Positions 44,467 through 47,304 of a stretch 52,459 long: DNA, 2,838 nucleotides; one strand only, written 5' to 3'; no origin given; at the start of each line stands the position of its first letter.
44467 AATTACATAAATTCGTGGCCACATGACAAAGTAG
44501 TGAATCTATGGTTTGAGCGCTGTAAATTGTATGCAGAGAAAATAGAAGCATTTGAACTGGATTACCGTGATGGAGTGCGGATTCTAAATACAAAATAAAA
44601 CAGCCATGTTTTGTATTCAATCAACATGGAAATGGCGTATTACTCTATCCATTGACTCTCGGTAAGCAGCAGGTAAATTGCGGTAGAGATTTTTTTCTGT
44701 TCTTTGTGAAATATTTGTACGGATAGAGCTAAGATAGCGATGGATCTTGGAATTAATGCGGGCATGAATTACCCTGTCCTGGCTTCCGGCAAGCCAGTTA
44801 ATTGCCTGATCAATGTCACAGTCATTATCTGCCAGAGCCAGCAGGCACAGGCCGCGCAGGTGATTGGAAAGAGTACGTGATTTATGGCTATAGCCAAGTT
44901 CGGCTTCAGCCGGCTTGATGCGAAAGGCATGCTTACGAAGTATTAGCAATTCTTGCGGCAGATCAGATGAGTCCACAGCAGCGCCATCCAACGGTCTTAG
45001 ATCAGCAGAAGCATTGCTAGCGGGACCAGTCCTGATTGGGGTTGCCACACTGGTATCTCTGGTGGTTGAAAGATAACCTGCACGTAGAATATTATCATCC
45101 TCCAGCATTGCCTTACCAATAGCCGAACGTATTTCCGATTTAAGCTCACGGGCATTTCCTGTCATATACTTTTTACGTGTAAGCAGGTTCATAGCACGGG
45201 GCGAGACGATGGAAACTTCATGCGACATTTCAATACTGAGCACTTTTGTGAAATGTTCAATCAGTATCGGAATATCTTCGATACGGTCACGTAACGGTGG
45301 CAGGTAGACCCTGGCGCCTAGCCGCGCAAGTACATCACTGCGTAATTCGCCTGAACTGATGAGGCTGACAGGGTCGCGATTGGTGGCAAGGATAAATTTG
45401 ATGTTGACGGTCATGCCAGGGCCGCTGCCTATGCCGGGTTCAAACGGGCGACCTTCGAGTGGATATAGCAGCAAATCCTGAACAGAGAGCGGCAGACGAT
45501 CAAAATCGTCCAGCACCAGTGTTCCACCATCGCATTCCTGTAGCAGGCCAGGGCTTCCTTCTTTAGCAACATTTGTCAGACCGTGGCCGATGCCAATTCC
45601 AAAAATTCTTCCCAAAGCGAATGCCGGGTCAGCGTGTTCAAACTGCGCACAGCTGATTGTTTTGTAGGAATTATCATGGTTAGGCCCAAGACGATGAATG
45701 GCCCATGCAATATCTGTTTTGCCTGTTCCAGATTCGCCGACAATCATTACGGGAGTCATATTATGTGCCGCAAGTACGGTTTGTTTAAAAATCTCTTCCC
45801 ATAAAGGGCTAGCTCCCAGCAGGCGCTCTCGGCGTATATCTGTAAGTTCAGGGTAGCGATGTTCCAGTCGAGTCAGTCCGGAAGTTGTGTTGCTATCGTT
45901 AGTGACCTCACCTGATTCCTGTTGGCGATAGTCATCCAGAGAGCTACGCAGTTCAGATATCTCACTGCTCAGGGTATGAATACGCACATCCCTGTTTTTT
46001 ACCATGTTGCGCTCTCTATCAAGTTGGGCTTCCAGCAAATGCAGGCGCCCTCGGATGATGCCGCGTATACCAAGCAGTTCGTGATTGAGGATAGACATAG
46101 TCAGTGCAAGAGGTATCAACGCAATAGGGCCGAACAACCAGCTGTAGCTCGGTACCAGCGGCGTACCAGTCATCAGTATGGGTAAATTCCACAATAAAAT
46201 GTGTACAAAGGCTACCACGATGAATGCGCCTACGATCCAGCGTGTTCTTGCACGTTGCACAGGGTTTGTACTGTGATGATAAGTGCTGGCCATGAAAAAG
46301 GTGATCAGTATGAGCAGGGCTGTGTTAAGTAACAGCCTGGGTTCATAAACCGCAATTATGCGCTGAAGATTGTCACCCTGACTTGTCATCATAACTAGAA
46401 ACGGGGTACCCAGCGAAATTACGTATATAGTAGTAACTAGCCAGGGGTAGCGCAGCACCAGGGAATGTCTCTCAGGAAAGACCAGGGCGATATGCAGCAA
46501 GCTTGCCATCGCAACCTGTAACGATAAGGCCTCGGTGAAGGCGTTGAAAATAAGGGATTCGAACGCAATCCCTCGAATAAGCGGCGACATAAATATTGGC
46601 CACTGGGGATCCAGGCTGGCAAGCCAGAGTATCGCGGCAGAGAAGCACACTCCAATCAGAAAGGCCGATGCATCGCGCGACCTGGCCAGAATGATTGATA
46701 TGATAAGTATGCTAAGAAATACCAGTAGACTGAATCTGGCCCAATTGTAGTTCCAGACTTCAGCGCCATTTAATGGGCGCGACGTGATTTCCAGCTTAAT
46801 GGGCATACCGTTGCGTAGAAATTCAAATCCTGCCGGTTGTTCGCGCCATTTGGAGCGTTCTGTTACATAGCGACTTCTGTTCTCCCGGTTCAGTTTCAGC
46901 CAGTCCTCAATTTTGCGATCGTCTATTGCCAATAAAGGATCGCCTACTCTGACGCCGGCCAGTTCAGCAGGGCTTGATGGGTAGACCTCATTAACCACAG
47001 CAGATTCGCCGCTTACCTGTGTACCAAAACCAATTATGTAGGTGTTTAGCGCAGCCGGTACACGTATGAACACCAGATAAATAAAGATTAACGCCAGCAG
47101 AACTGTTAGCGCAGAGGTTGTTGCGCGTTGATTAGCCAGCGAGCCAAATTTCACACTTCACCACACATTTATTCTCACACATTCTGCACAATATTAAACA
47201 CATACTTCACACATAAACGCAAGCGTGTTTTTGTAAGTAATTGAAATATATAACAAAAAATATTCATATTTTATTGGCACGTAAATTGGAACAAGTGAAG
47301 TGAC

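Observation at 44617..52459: Candidate undescribed envelope module: a PDZ-AAA+ membrane regulator facing anchored small proteins, a PDZ-M48 peptidase, an acyl-aminotransferase fusion and a GT2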

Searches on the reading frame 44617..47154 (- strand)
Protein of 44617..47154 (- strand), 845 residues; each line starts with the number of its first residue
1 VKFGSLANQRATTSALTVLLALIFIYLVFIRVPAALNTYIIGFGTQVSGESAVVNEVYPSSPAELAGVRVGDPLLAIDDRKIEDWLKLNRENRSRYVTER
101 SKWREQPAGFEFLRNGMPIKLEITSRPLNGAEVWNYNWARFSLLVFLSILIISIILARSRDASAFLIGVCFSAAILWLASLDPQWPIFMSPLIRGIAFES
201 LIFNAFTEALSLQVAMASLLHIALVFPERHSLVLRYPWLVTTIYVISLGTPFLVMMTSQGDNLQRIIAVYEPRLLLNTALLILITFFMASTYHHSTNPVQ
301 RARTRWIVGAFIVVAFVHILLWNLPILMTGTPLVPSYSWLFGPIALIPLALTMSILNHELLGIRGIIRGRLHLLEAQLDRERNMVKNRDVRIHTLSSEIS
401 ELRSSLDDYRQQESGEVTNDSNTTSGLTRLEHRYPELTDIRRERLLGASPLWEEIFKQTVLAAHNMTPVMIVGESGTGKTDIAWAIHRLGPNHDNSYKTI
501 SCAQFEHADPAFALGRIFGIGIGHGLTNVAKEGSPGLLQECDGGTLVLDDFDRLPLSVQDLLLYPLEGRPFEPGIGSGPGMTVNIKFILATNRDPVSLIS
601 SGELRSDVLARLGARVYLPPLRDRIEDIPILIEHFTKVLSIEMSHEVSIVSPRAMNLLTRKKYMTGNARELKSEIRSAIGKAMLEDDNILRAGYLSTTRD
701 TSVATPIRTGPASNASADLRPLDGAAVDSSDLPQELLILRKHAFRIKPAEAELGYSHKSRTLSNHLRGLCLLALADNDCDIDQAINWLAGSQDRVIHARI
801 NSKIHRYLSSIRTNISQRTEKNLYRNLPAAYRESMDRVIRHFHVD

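Call 4: search_protein_families(library=pfam, proteins=[window:44617-47154:-], max_evalue=0.01)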
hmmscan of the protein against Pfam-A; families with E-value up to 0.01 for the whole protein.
window:44617-47154:- (845 aa): 7 families
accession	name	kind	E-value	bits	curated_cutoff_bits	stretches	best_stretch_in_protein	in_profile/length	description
PF00158.32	Sigma54_activat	-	5.4e-27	95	20.2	1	446-612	2-162/168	Sigma-54 interaction domain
PF25601.1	AAA_lid_14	-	5.3e-10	39.4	27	1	622-694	1-69/87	AAA+ ATPase lid domain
PF14532.12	Sigma54_activ_2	-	1.9e-08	35.1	25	1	446-621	1-138/138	Sigma-54 interaction domain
PF17820.7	PDZ_6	-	3e-07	30.5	27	1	53-84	1-32/54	PDZ domain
PF13180.12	PDZ_2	-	6.3e-07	30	27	1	41-122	3-77/80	PDZ domain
PF00595.29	PDZ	-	8.1e-05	23.4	23.2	1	42-85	11-60/81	PDZ domain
PF07728.20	AAA_5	-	0.0019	18.7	22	0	468-594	1-124/139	AAA domain (dynein-related subfamily)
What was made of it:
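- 44617..47154 (-): REG: integral-membrane sigma-54-type enhancer-binding protein. Layout: TM1 (9-36), periplasmic PDZ (43-123), 7-TM bundle (130-360), coiled coil (363-414), AAA+ (about 445-690), C-terminal helical putative DNA-binding domain (734-844). Pfam (call 4).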

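Call 5: search_protein_families(library=ncbifam, proteins=[window:44617-47154:-], max_evalue=0.01)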
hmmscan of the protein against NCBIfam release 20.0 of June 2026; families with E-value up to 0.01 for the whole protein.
window:44617-47154:- (845 aa): 29 families (the best 25 are shown)
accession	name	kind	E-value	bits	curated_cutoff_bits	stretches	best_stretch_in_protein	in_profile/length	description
TIGR02974.1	phageshock_pspF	equivalog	1e-34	120.3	443.55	1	445-688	1-239/336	phage shock protein operon transcriptional activator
TIGR01817.1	nifA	equivalog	6e-34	117.7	528.85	1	416-721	169-463/534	nif-specific transcriptional activator NifA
NF008469.0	PRK11361.1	equivalog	1.3e-33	116.4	714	1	440-679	140-373/461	acetoacetate metabolism transcriptional regulator AtoC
NF038308.1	RNA_repair_RtcR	equivalog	4.7e-33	114.8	650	1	428-677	165-417/530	RNA repair transcriptional activator RtcR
NF041552.1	TF_PrdR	equivalog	2.2e-31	108.8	795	1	424-676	248-494/577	sigma-54 dependent transcriptional regulator PrdR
TIGR01818.1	ntrC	equivalog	1.2e-30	106.7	558.6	1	441-677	132-362/463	nitrogen regulation protein NR(I)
NF008622.0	PRK11608.1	equivalog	1.5e-29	103.1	529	1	442-680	5-238/329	phage shock protein operon transcriptional activator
NF003451.0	PRK05022.1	equivalog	7.9e-29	100.7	476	1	439-697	186-441/512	nitric oxide reductase transcriptional regulator NorR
TIGR02329.1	propionate_PrpR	equivalog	1.2e-28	100.1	499.2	1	438-675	207-443/526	propionate catabolism operon regulatory protein PrpR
TIGR02915.1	PEP_resp_reg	equivalog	2.4e-28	99.2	502.6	1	443-679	139-369/445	PEP-CTERM-box response regulator transcription factor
NF011695.0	PRK15115.1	equivalog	3.1e-27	95.4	763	1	430-676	122-362/445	two-component system response regulator GlrR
NF011958.0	PRK15429.1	equivalog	3.4e-27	95.3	830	1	445-691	381-618/692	formate hydrogenlyase transcriptional activator FlhA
NF007689.0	PRK10365.1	equivalog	6.5e-27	94.4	760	1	444-679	140-369/441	sigma-54-dependent response regulator transcription factor ZraR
NF051870.1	NAssimRespRegNtrX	equivalog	1.5e-26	93.3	600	1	438-697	134-383/452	nitrogen assimilation response regulator NtrX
NF050807.1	TransRegFlbDCaul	equivalog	4.8e-26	91.6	750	1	455-737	130-406/454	sigma-54-dependent transcriptional regulator FlbD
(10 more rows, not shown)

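Call 17: find_homologous_proteins(query=window:44617-47154:-)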
Query window:44617-47154:- (845 aa): 65 proteins with E <= 0.001 among 8000 candidates.
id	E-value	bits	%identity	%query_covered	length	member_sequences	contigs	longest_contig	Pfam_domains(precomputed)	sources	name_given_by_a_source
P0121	0.0e+0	1737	91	100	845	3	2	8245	PF00158.33,PF17820.8,PF00595.30,PF25601.2,PF13180.13,PF14532.13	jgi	-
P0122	0.0e+0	1501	79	100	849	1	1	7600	PF00158.33,PF17820.8,PF00595.30,PF25601.2,PF13180.13,PF14532.13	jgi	jgi:DNA-binding NtrC family response regulator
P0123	0.0e+0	1338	71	100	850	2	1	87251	PF00158.33,PF17820.8,PF25601.2,PF13180.13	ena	-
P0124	0.0e+0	1333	71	100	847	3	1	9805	PF00158.33,PF17820.8,PF25601.2,PF14532.13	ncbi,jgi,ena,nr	ncbi:MAG TPA: hypothetical protein DDW55_12645 [Gammaproteobacteria bacterium]|nr:hypothetical prote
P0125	0.0e+0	1235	66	99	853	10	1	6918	PF00158.33,PF17820.8,PF00595.30,PF25601.2,PF13180.13,PF14532.13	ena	-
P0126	1.8e-269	914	52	96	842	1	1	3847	PF00158.33,PF00595.30,PF25601.2,PF14532.13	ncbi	-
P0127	6.2e-269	913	51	98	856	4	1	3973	PF00158.33,PF17820.8,PF00595.30,PF25601.2,PF14532.13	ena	-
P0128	3.9e-265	900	51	97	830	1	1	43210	PF00158.33,PF25601.2,PF14532.13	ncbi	-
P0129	5.0e-261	887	49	97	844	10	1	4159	PF00158.33,PF17820.8,PF00595.30,PF25601.2,PF14532.13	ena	-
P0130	8.4e-261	886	50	97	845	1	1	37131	PF00158.33,PF25601.2,PF14532.13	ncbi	-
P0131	2.1e-260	884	51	97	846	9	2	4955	PF00158.33,PF17820.8,PF00595.30,PF25601.2,PF14532.13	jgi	jgi:transcriptional regulator with AAA-type ATPase domain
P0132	1.7e-259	881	50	97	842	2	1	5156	PF00158.33,PF17820.8,PF00595.30,PF25601.2,PF13180.13,PF14532.13,PF07728.21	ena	-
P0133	7.7e-258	876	50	97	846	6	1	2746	PF00158.33,PF17820.8,PF00595.30,PF25601.2,PF13180.13,PF14532.13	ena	-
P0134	4.1e-257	874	48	98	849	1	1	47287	PF00158.33,PF17820.8,PF25601.2,PF14532.13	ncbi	-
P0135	3.3e-256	871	50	97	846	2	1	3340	PF00158.33,PF25601.2,PF14532.13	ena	-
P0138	3.1e-254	864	49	99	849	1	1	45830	PF00158.33,PF25601.2,PF14532.13,PF07728.21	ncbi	-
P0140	1.0e-252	859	50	99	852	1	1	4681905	PF00158.33,PF17820.8,PF25601.2,PF14532.13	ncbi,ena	-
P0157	1.3e-214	733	44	93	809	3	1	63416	PF00158.33,PF17820.8,PF00595.30,PF25601.2,PF13180.13,PF14532.13,PF07728.21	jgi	jgi:DNA-binding NtrC family response regulator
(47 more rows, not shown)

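Call 18: find_encoding_contigs(protein=P0123, flank=10000, max_places=2)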
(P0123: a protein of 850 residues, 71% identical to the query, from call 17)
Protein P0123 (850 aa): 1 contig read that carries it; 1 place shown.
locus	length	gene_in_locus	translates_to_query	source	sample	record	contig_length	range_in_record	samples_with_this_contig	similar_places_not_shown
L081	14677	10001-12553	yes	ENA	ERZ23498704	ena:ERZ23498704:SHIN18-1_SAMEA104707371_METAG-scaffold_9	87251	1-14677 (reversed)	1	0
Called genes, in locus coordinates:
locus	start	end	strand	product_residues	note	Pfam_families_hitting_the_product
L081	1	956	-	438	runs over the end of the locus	PF01136:Peptidase_U32, PF16325:Peptidase_U32_C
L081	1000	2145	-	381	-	PF03825:Nuc_H_symport, PF07690:MFS_1, PF12832:MFS_1_like, PF07690:MFS_1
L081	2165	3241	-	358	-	PF01264:Chorismate_synt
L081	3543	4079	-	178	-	PF22769:DCD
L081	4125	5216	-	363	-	PF01883:FeS_assembly_P, PF00142:Fer4_NifH (faint), PF01656:CbiA, PF02374:ArsA_ATPase (faint), PF09140:MipZ, PF10609:ParA, PF13614:AAA_31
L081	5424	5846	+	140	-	PF09335:VTT_dom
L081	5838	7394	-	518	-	PF00916:Sulfate_transp, PF01740:STAS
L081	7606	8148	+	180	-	PF05951:Peptidase_M15_2, PF08291:Peptidase_M15_3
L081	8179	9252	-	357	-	PF17820:PDZ_6 (weak), PF01435:Peptidase_M48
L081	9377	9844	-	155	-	-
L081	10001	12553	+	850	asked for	PF13180:PDZ_2 (weak), PF17820:PDZ_6 (weak), PF00158:Sigma54_activat, PF25601:AAA_lid_14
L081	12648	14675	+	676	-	?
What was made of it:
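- In L081 the M48 gene is followed by unrelated genes (call 18).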

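Call 19: find_encoding_contigs(protein=P0121, flank=10000, max_places=2)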
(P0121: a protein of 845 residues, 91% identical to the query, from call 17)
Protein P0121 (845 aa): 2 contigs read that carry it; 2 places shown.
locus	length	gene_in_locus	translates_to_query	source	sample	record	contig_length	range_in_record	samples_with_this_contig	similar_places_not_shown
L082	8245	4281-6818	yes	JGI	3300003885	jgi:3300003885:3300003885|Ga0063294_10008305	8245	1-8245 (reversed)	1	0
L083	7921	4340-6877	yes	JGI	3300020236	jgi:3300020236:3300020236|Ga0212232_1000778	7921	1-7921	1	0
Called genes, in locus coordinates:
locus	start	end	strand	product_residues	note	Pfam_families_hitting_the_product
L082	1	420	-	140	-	?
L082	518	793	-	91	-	-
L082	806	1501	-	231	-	PF00155:Aminotran_1_2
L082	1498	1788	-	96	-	-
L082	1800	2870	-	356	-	PF13180:PDZ_2, PF17820:PDZ_6, PF01435:Peptidase_M48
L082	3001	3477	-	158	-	-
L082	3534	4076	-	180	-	-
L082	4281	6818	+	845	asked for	PF00595:PDZ (faint), PF13180:PDZ_2 (weak), PF17820:PDZ_6 (weak), PF00158:Sigma54_activat, PF14532:Sigma54_activ_2 (faint), PF25601:AAA_lid_14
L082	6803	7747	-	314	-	PF00211:Guanylate_cyc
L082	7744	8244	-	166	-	?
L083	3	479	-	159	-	?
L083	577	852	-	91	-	-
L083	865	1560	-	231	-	PF00155:Aminotran_1_2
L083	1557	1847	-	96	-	-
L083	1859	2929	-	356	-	PF13180:PDZ_2, PF17820:PDZ_6, PF01435:Peptidase_M48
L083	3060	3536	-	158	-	-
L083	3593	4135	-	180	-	-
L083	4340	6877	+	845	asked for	PF00595:PDZ (faint), PF13180:PDZ_2 (weak), PF17820:PDZ_6 (weak), PF00158:Sigma54_activat, PF14532:Sigma54_activ_2 (faint), PF25601:AAA_lid_14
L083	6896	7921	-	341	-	?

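Call 20: find_encoding_contigs(protein=P0140, flank=10000, max_places=2)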
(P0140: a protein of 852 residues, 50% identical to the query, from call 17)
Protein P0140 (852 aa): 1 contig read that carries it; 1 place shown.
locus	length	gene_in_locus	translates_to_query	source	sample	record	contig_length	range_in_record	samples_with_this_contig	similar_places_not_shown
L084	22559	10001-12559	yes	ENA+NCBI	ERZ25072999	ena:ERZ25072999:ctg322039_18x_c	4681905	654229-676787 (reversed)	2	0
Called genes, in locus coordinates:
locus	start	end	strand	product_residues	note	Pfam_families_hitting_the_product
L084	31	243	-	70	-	PF07311:Dodecin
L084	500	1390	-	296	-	PF00126:HTH_1, PF03466:LysR_substrate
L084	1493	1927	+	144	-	PF07681:DoxX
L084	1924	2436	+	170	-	-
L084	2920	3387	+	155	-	-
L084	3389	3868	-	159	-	PF04306:DUF456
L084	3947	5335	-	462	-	PF05359:DUF748 (weak), PF05170:AsmA (weak)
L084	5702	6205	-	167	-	PF00583:Acetyltransf_1, PF13673:Acetyltransf_10, PF13508:Acetyltransf_7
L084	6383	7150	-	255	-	PF14451:Ub-Mut7C, PF01927:Mut7-C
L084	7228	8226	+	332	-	PF13676:TIR_2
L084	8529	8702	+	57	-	-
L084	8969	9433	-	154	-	-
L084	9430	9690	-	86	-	-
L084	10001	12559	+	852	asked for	PF17820:PDZ_6 (weak), PF00158:Sigma54_activat, PF14532:Sigma54_activ_2 (weak), PF25601:AAA_lid_14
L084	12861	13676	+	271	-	-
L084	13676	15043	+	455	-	PF08238:Sel1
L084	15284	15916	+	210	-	-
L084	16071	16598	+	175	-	-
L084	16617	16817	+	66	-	-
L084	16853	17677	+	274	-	PF13489:Methyltransf_23 (weak), PF01209:Ubie_methyltran, PF13847:Methyltransf_31, PF08241:Methyltransf_11, PF08242:Methyltransf_12, PF13649:Methyltransf_25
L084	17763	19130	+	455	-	PF01408:GFO_IDH_MocA (weak), PF03447:NAD_binding_3 (faint), PF21135:DRL_cat, PF08666:SAF (weak)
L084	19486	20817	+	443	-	PF00561:Abhydrolase_1, PF12146:Hydrolase_4, PF12697:Abhydrolase_6 (weak), PF00211:Guanylate_cyc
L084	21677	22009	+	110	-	-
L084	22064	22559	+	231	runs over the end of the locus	-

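Call 21: find_encoding_contigs(protein=P0128, flank=8000, max_places=1)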
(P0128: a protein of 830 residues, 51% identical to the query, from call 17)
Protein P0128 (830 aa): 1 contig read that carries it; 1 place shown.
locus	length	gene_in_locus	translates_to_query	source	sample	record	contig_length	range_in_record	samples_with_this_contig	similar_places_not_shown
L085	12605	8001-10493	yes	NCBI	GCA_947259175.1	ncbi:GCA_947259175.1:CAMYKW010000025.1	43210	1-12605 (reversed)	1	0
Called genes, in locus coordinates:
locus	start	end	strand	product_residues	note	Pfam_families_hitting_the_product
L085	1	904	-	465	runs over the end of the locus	PF01575:MaoC_dehydratas, PF13452:FAS1_DH_region (weak), PF01515:PTA_PTB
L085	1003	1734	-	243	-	PF13443:HTH_26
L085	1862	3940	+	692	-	PF08487:VIT, PF13757:VIT_2 (weak), PF00092:VWA, PF05762:VWA_CoxE, PF13519:VWA_2, PF13768:VWA_3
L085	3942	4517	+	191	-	PF01694:Rhomboid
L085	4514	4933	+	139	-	-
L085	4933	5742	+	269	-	PF09916:DUF2145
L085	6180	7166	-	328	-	PF00657:Lipase_GDSL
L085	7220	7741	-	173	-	-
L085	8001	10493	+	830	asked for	PF00158:Sigma54_activat, PF14532:Sigma54_activ_2, PF25601:AAA_lid_14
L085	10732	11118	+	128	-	PF14224:DUF4331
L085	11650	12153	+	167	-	PF20598:DUF6795 (weak)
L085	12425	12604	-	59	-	?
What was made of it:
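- On C-terminal sorting-signal systems (sortase, exosortase, rhombosortase): No sortase-type gene is linked consistently; one rhomboid gene lies near REG in L085 only (call 21).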

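Call 22: find_encoding_contigs(protein=P0134, flank=8000, max_places=1)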
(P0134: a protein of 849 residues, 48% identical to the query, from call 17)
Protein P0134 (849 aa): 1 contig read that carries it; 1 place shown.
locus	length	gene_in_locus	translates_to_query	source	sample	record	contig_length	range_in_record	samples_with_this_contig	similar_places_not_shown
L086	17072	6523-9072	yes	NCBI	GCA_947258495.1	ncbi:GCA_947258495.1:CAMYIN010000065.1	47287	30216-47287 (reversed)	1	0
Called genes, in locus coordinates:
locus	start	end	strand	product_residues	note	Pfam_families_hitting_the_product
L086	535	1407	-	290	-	PF00873:ACR_tran, PF03176:MMPL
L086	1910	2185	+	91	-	PF03795:YCII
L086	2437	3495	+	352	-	PF13599:Pentapeptide_4 (weak), PF00805:Pentapeptide (weak), PF13576:Pentapeptide_3 (weak), PF25296:Decapeptide, PF00805:Pentapeptide, PF13599:Pentapeptide_4 (weak), PF00691:OmpA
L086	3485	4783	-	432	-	PF08238:Sel1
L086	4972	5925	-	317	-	PF00657:Lipase_GDSL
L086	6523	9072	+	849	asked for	PF17820:PDZ_6 (weak), PF00158:Sigma54_activat, PF14532:Sigma54_activ_2, PF25601:AAA_lid_14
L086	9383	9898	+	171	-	PF27746:Small_heat_shock_put (weak), PF00011:HSP20, PF17886:ArsA_HSP20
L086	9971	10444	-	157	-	-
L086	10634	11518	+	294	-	PF00892:EamA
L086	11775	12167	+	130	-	-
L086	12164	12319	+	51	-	-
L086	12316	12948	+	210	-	PF03992:ABM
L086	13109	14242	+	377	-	PF02628:COX15-CtaA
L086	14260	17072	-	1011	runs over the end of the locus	PF07992:Pyr_redox_2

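Call 23: find_encoding_contigs(protein=P0157, flank=8000, max_places=1)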
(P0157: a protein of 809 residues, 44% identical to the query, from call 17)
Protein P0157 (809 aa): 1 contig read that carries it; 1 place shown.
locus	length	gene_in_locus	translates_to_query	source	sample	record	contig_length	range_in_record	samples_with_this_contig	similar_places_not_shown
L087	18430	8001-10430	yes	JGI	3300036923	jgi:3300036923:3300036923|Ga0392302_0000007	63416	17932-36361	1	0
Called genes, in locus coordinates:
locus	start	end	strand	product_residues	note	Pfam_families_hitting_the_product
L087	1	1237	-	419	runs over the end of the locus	PF13557:Phenol_MetA_deg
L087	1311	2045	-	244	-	-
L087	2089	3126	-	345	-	PF14312:FG-GAP_2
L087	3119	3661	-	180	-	-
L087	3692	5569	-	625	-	PF04290:DctQ, PF06808:DctM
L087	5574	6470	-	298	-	PF16811:TAtT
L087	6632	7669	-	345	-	PF03480:DctP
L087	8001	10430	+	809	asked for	PF00595:PDZ (weak), PF13180:PDZ_2 (weak), PF17820:PDZ_6 (weak), PF00158:Sigma54_activat, PF14532:Sigma54_activ_2 (faint), PF07728:AAA_5 (faint), PF25601:AAA_lid_14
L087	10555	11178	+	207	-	PF02798:GST_N, PF13417:GST_N_3, PF13409:GST_N_2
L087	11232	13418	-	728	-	PF20256:MoCoBD_2, PF02738:MoCoBD_1, PF20256:MoCoBD_2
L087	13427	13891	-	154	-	PF00111:Fer2, PF13085:Fer2_3 (weak), PF01799:Fer2_2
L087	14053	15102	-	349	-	PF01965:DJ-1_PfpI, PF00165:HTH_AraC (weak), PF12833:HTH_18, PF00165:HTH_AraC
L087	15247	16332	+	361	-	PF21320:WHD_Rv2258c, PF13489:Methyltransf_23, PF01209:Ubie_methyltran (weak), PF02353:CMAS, PF13847:Methyltransf_31, PF08241:Methyltransf_11, PF08242:Methyltransf_12, PF13649:Methyltransf_25, +2 more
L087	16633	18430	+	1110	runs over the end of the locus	PF00536:SAM_1, PF07647:SAM_2 (weak), PF00211:Guanylate_cyc, PF13191:AAA_16, PF13374:TPR_10 (faint), PF13424:TPR_12 (weak)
